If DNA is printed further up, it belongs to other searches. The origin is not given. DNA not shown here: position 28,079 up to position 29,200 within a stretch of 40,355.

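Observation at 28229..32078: Leader-controlled five-gene operon (NadM adenylyltransferase, CofE-like ligase, PnuC-like transporter, deoxyribosyltransferase/Rcl-like, small radical SAM) next to deoC: candidate undescribed nucleoside/cofactor salvage-modification pathway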

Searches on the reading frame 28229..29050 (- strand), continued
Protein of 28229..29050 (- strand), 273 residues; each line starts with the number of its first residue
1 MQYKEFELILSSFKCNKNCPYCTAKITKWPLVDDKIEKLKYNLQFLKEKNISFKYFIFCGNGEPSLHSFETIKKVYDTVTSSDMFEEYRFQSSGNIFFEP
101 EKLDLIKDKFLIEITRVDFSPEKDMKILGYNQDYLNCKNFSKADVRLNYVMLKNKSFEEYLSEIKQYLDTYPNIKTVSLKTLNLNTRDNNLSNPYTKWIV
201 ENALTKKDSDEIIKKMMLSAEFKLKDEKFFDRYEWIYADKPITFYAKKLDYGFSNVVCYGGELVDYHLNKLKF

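Call 67: search_protein_representatives(alignment_id=A1)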
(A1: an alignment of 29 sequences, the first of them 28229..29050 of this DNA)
Query: 29 sequences, 277 profile positions. Proteins with E-value up to 0.001 (for the whole library): 106; up to 1e-10: 84; up to 1e-30: 46. The best 106 are listed.
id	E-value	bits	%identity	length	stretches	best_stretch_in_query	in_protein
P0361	3.3e-149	512.0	-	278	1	1-274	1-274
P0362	8.8e-99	346.6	-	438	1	1-273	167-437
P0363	7.0e-80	284.6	-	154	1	125-275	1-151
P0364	1.4e-79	283.6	-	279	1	2-273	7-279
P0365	2.3e-76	273.0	-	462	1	3-273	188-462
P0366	1.2e-69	251.0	-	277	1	2-273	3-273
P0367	3.0e-68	246.5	-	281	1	2-273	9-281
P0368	1.6e-67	244.0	-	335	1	3-272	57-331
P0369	5.9e-67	242.2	-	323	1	3-274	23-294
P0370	1.1e-66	241.3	-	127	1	1-126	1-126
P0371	1.5e-66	240.9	-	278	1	2-276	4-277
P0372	5.6e-65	235.7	-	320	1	3-273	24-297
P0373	1.1e-63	231.5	-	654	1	2-274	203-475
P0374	1.4e-62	227.9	-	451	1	3-273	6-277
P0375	5.0e-62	226.0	-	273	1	4-273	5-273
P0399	1.2e-35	139.5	-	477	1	2-222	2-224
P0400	6.0e-35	137.2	-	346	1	5-217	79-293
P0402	6.5e-34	133.8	-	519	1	4-273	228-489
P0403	6.8e-33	130.5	-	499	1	5-220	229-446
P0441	5.7e-12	61.8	-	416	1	2-221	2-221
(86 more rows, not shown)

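Call 68: search_protein_families(library=pfam, proteins=[P0362, P0365, P0373, P0374, P0402, P0403, P0399, P0441, P0368, P0400], max_evalue=0.01)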
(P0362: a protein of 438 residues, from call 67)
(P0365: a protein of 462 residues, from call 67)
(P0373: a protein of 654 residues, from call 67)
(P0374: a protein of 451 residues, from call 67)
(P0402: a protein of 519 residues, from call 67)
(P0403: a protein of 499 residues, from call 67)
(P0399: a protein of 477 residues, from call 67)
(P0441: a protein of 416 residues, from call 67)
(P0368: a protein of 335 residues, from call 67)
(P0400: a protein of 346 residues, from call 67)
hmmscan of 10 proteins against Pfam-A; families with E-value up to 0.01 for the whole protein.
P0362 (438 aa): 5 families
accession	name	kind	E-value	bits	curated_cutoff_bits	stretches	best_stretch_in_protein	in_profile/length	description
PF18306.6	LDcluster4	-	0.00017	21.7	26.3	1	75-124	85-125/151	SLOG cluster4 family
PF05014.21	Nuc_deoxyrib_tr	-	0.00018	22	28.8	1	70-124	47-102/117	Nucleoside 2-deoxyribosyltransferase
PF04055.27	Radical_SAM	-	0.00028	21.5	29.5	1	181-236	7-62/166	Radical SAM superfamily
PF15891.11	Nuc_deoxyri_tr2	-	0.0019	19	30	0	67-118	49-101/105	Nucleoside 2-deoxyribosyltransferase like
PF13353.11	Fer4_12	-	0.0084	16.8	22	0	180-262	14-93/137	4Fe-4S single cluster domain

P0365 (462 aa): 1 family
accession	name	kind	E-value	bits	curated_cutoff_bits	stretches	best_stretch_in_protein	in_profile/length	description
PF04055.27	Radical_SAM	-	4.6e-08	33.8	29.5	1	195-352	2-161/166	Radical SAM superfamily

P0373 (654 aa): 3 families
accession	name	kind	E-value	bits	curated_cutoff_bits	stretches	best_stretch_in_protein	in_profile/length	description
PF04055.27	Radical_SAM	-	0.00056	20.6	29.5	1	213-325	4-114/166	Radical SAM superfamily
PF15891.11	Nuc_deoxyri_tr2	-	0.00063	20.5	30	1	533-603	30-103/105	Nucleoside 2-deoxyribosyltransferase like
PF05014.21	Nuc_deoxyrib_tr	-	0.0098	16.5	28.8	0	536-604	31-99/117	Nucleoside 2-deoxyribosyltransferase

P0374 (451 aa): 2 families
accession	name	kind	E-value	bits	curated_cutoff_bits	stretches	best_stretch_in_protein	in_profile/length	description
PF04055.27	Radical_SAM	-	0.0014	19.3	29.5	1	15-136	4-125/166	Radical SAM superfamily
PF05014.21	Nuc_deoxyrib_tr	-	0.003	18.1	28.8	1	348-410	44-107/117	Nucleoside 2-deoxyribosyltransferase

P0402 (519 aa): 12 families
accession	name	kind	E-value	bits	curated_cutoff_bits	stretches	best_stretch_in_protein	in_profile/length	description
PF02224.24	Cytidylate_kin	-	7.4e-15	55.7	26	1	7-221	1-209/211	Cytidylate kinase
PF13238.12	AAA_18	-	4.4e-08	34.1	29.4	1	7-176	1-119/128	AAA domain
PF04055.27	Radical_SAM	-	3e-06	27.9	29.5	1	236-351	4-115/166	Radical SAM superfamily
PF13207.12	AAA_17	-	8.4e-05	23.3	27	1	10-59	1-47/136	AAA domain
PF02223.23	Thymidylate_kin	-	0.00024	21.3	27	0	149-214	119-182/185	Thymidylate kinase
PF01202.28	SKI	-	0.00064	20.3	22.1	0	150-221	87-158/159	Shikimate kinase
PF24883.2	NPHP3_N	-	0.00066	20.3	24.8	0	3-31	21-49/164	Nephrocystin 3, N-terminal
PF20720.3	nSTAND3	-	0.0022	18.1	27.2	1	2-24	15-37/155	Novel STAND NTPase 3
PF00005.33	ABC_tran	-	0.0035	18.4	25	0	2-29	9-36/137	ABC transporter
PF13173.12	AAA_14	-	0.0038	17.7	27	0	3-39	1-40/129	AAA domain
PF13353.11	Fer4_12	-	0.0066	17.2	22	0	238-328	14-99/137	4Fe-4S single cluster domain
PF13401.12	AAA_22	-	0.0089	16.8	27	0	3-35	4-33/130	AAA domain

P0403 (499 aa): 5 families
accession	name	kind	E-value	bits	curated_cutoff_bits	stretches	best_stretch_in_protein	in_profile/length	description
PF02224.24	Cytidylate_kin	-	2.2e-09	37.8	26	1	6-219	1-210/211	Cytidylate kinase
PF13189.12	Cytidylate_kin2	-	1.8e-05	25.5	28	1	99-187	70-152/176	Cytidylate kinase-like family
PF13238.12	AAA_18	-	2e-05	25.5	29.4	1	6-164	1-109/128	AAA domain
PF04055.27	Radical_SAM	-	3.7e-05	24.4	29.5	1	236-319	4-86/166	Radical SAM superfamily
PF13207.12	AAA_17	-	0.00069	20.4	27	1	10-88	2-79/136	AAA domain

P0399 (477 aa): 1 family
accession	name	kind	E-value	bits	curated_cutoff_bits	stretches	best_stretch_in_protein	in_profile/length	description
PF04055.27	Radical_SAM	-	9.1e-08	32.9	29.5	1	15-134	6-124/166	Radical SAM superfamily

P0441 (416 aa): 0 families

P0368 (335 aa): 0 families

P0400 (346 aa): 2 families
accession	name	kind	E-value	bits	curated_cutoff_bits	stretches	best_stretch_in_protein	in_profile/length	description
PF04055.27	Radical_SAM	-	1.7e-05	25.5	29.5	1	87-157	5-74/166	Radical SAM superfamily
PF13353.11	Fer4_12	-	0.0027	18.4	22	1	88-172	14-94/137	4Fe-4S single cluster domain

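Call 71: list_cluster_members(proteins=[P0362, P0365, P0373, P0374, P0402, P0403, P0399, P0369, P0372, P0441])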
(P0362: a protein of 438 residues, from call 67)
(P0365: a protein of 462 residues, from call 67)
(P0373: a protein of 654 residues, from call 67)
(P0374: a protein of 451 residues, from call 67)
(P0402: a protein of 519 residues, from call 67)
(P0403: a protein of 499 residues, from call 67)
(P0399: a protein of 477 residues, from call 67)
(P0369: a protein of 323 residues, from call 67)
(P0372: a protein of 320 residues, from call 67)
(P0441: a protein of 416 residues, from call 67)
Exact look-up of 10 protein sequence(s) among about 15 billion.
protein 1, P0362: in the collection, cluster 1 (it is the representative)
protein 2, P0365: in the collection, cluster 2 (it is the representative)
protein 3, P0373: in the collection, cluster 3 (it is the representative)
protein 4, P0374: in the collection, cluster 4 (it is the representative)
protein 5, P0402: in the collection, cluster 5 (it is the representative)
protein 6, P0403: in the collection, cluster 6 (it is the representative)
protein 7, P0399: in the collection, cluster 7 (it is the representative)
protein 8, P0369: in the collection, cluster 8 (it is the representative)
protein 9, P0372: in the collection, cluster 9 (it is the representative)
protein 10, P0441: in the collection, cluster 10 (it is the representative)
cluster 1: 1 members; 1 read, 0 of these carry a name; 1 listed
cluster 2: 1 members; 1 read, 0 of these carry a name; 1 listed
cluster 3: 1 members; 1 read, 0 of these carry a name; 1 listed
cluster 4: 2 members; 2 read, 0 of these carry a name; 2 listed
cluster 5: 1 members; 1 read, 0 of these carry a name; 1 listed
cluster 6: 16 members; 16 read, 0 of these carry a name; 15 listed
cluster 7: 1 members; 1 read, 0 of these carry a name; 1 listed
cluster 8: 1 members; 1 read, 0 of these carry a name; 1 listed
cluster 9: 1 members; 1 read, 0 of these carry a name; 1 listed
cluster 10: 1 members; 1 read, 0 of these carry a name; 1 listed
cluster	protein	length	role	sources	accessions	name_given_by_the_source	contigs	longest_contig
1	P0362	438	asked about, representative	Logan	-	-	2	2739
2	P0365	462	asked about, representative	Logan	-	-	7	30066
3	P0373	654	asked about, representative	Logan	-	-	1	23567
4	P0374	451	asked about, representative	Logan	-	-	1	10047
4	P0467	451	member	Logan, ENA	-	-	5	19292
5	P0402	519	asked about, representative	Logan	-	-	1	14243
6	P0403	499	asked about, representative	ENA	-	-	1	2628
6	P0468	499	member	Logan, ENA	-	-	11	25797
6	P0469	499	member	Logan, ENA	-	-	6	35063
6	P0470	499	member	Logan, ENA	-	-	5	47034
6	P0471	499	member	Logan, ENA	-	-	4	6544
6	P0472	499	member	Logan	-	-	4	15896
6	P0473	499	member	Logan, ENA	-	-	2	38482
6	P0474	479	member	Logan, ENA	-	-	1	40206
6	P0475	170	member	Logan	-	-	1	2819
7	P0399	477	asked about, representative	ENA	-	-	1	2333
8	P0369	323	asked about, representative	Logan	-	-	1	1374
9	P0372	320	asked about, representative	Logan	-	-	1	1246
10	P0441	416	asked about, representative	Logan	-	-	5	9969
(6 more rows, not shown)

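Call 72: search_protein_families(library=ncbifam, proteins=[P0399, P0402, P0373, L011:7837-8739:+, L011:9301-10026:+, L011:8732-9292:+, P0369], max_evalue=0.01)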
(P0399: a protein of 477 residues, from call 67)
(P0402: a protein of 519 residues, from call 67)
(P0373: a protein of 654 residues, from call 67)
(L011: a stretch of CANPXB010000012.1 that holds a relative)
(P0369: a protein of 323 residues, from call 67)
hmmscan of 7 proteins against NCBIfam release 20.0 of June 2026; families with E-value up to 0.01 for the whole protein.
P0399 (477 aa): 2 families
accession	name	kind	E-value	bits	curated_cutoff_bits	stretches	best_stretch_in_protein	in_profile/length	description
TIGR02666.1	moaA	equivalog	5.2e-05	22.4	284.05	1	15-225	19-223/336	GTP 3',8-cyclase MoaA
NF045646.2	rSAM_Se_TrsS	equivalog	0.00095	17.8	490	1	15-107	95-180/441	radical SAM (seleno)protein TrsS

P0402 (519 aa): 11 families
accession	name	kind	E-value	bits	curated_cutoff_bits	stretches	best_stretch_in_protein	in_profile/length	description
TIGR00017.1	cmk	equivalog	2.7e-13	50.1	135.55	1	5-219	3-215/217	(d)CMP kinase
NF007071.0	PRK09518.1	equivalog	1e-11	44.1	953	1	5-230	5-234/706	bifunctional cytidylate kinase/GTPase Der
TIGR02173.1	cyt_kin_arch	equivalog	1.3e-09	38.3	102.1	1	124-215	65-162/169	(d)CMP kinase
NF010004.0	PRK13477.1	equivalog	8.1e-09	34.4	524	1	2-219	283-501/514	bifunctional pantoate--beta-alanine ligase/(d)CMP kinase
TIGR00041.1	DTMP_kinase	equivalog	6.7e-05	22.7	83.25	0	1-33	1-33/196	dTMP kinase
NF045646.2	rSAM_Se_TrsS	equivalog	9.9e-05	21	490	1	236-383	93-233/441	radical SAM (seleno)protein TrsS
NF006743.0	PRK09270.1-2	equivalog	0.0025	16.9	227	0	4-30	28-54/217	nucleoside/nucleotide kinase family protein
NF006085.0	PRK08233.1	equivalog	0.0064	16.3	198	1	2-76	3-82/184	hypothetical protein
NF003828.1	PRK05416.1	equivalog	0.0064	16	244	0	150-240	81-170/278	RNase adapter RapZ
TIGR00433.2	bioB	equivalog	0.0076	15.5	225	0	233-338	45-147/307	biotin synthase BioB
NF004041.0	PRK05541.1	subfamily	0.0087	16.1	127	1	2-45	5-51/176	adenylyl-sulfate kinase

P0373 (654 aa): 3 families
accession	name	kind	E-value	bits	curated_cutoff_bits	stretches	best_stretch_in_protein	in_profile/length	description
NF049973.1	radical_Rv1681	equivalog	0.0003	19.8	380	1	212-325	78-184/326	Rv1681 family radical SAM protein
NF045646.2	rSAM_Se_TrsS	equivalog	0.0019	16.8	490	1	215-278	95-154/441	radical SAM (seleno)protein TrsS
NF038283.1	viperin_w_prok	equivalog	0.0054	15.9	180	1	215-281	11-80/281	viperin family antiviral radical SAM protein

L011:7837-8739:+ (300 aa): 1 family
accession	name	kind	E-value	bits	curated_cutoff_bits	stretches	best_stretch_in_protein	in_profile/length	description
TIGR03263.1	guanyl_kin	equivalog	0.0025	17.4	160.45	0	196-245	92-138/180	guanylate kinase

L011:9301-10026:+ (241 aa): 1 family
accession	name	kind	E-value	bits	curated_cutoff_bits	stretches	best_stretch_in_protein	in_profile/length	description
NF050029.2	TransRepNtr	equivalog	2e-09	37.3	400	1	131-233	119-226/245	ADPR responsive transcriptional repressor NtrR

L011:8732-9292:+ (186 aa): 0 families

P0369 (323 aa): 3 families
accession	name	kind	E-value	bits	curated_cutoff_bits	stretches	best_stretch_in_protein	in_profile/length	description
TIGR02495.1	NrdG2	equivalog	0.00033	20.1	131.15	1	33-87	24-76/193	anaerobic ribonucleoside-triphosphate reductase activating protein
NF011040.0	PRK14470.1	equivalog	0.00072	19.1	441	1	28-92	100-164/338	ribosomal RNA large subunit methyltransferase N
TIGR03977.1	rSAM_pair_HxsC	equivalog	0.0022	17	267.9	0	26-104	28-99/292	His-Xaa-Ser system radical SAM maturase HxsC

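Call 73: find_encoding_contigs(protein=P0470, flank=7000, max_places=2)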
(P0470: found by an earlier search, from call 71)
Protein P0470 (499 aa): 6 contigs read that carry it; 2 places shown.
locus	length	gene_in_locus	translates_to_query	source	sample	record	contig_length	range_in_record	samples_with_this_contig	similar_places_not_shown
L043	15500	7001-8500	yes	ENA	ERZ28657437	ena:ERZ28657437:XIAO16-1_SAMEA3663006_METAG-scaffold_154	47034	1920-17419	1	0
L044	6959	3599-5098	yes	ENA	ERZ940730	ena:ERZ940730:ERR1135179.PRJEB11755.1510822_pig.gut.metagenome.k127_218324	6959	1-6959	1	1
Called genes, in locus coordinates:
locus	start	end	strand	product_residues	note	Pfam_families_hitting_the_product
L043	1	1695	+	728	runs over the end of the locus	PF00664:ABC_membrane, PF00005:ABC_tran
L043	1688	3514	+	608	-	PF00664:ABC_membrane, PF00005:ABC_tran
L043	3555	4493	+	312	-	PF00389:2-Hacid_dh, PF02826:2-Hacid_dh_C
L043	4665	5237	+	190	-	PF01928:CYTH (weak)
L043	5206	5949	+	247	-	PF04055:Radical_SAM, PF13353:Fer4_12 (faint)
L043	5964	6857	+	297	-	PF00126:HTH_1, PF03466:LysR_substrate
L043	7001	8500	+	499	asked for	PF02224:Cytidylate_kin, PF04055:Radical_SAM (weak)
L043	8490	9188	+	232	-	PF23023:Anti-Pycsar_Apyc1, PF00753:Lactamase_B (weak), PF12706:Lactamase_B_2 (faint)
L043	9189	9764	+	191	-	-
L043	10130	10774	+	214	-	PF00004:AAA (faint), PF00005:ABC_tran, PF13304:AAA_21 (faint)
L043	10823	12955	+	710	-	-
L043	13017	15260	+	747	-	PF02861:Clp_N, PF13191:AAA_16, PF23569:NBD_SMAX1, PF00004:AAA, PF17871:AAA_lid_9, PF07724:AAA_2, PF00004:AAA, PF07728:AAA_5 (weak), +8 more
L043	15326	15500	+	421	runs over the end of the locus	-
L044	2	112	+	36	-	?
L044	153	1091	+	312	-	PF00389:2-Hacid_dh, PF02826:2-Hacid_dh_C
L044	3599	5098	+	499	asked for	PF02224:Cytidylate_kin, PF04055:Radical_SAM (weak)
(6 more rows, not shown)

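Call 74: find_encoding_contigs(protein=P0373, flank=7000, max_places=2)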
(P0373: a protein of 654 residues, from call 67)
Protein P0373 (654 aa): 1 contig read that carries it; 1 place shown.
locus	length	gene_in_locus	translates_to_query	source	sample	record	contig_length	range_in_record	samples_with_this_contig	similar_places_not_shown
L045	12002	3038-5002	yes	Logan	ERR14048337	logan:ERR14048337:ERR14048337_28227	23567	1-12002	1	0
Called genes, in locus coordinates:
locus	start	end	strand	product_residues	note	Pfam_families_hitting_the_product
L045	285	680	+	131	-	-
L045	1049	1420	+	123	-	-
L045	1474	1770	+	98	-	-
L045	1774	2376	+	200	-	-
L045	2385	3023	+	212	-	-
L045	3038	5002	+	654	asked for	-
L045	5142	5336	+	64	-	-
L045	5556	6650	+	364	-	PF12643:MazG-like (weak)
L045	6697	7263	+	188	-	-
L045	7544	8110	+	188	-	-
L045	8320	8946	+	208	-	-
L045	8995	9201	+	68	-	-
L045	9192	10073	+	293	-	-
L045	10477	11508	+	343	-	-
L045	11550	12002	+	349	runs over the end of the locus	-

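Call 75: search_protein_families(library=phrogs, proteins=[window:28229-29050:-, L011:7837-8739:+, P0373], max_evalue=0.001)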
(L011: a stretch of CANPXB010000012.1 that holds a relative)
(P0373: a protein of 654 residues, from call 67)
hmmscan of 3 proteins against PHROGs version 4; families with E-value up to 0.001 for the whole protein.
window:28229-29050:- (273 aa): 0 families

L011:7837-8739:+ (300 aa): 1 family
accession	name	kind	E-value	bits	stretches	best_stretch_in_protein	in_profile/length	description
phrog_6660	-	unknown function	1.4e-10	42.4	1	11-154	4-151/157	-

P0373 (654 aa): 0 families

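Call 76: search_protein_families(library=padloc, proteins=[window:28229-29050:-, L011:7837-8739:+, P0373, P0402], max_evalue=0.001)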
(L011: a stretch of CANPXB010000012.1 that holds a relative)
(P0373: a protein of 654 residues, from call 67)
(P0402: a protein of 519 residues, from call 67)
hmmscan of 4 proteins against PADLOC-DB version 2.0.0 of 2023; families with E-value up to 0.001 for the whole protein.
window:28229-29050:- (273 aa): 0 families

L011:7837-8739:+ (300 aa): 0 families

P0373 (654 aa): 1 family
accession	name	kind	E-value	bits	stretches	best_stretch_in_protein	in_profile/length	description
PDLC02904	pVip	-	9.6e-05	20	1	215-332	12-123/262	Viperins associated with kinases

P0402 (519 aa): 0 families

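Call 77: find_related_loci(query=A1, collection=viral_contigs, flank=6000)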
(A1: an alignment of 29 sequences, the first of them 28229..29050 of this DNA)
Query A1 (273 aa) in viral_contigs; peptide patterns used: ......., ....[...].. (x = any residue, [..] = any of these).
40 stretches matched a pattern; 1 encode a relative of the query (tblastn E <= 1e-3); 1 distinct loci.
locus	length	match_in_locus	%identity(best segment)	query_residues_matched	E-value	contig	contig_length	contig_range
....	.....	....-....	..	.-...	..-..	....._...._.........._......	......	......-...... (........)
